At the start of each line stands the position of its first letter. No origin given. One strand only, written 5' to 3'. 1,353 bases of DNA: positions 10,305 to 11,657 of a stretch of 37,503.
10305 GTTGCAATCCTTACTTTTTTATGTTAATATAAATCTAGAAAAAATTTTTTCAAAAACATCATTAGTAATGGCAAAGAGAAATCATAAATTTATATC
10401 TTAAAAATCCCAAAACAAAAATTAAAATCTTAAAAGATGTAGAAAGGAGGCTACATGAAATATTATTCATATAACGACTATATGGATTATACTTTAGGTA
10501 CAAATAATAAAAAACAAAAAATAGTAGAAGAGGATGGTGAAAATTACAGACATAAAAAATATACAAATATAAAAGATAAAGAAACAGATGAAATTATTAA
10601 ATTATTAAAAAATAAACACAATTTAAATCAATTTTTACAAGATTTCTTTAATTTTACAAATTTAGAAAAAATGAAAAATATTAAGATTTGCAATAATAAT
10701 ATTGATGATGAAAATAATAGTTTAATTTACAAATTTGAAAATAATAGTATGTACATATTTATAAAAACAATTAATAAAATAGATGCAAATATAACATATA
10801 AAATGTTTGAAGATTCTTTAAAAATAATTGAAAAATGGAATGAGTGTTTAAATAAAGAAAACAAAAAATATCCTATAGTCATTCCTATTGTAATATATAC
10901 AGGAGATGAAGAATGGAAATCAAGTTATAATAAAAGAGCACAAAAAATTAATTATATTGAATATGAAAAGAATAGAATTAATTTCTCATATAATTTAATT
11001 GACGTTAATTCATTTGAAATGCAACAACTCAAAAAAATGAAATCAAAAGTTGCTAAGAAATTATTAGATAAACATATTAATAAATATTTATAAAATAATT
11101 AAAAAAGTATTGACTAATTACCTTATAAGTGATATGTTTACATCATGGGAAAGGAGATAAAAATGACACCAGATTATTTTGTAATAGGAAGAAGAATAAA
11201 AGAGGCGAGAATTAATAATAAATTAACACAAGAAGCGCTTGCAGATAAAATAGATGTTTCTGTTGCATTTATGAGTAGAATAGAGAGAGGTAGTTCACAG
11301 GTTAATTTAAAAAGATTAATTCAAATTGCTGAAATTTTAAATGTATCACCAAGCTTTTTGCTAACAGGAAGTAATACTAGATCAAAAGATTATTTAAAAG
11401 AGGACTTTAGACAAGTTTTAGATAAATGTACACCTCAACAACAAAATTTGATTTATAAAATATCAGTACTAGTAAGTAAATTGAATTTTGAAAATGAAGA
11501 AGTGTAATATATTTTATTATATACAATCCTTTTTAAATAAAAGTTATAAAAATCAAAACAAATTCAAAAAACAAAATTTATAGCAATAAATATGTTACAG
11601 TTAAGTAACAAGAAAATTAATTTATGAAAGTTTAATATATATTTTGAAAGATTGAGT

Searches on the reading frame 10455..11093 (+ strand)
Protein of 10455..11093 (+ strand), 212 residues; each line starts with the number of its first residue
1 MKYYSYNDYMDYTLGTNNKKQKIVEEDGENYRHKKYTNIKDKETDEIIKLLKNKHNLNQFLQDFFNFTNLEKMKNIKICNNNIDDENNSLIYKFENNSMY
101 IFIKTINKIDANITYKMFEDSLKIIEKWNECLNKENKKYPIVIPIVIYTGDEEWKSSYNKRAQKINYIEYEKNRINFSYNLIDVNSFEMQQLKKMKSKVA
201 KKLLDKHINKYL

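Call 50: search_protein_families(library=pfam, proteins=[window:10455-11093:+], max_evalue=1e-8)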
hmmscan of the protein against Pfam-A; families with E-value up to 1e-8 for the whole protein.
window:10455-11093:+ (212 aa): 1 family
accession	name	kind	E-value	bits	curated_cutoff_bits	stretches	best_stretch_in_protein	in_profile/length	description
PF04754.18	Transposase_31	-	1.4e-10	41.5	21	1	91-209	58-177/203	Putative transposase, YhgA-like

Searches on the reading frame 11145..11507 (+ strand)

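Call 50: search_protein_families(library=pfam, proteins=[window:11145-11507:+], max_evalue=1e-8)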
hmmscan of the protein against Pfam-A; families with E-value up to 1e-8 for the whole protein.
window:11145-11507:+ (120 aa): 3 families
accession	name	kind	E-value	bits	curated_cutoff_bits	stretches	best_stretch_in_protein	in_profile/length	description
PF01381.28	HTH_3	-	8.9e-15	54.9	23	1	18-72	1-55/55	Helix-turn-helix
PF12844.13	HTH_19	-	1.7e-11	44.3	30.2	1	15-76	1-62/64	Helix-turn-helix domain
PF13560.12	HTH_31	-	8.5e-09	36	27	0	14-69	2-58/64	Helix-turn-helix domain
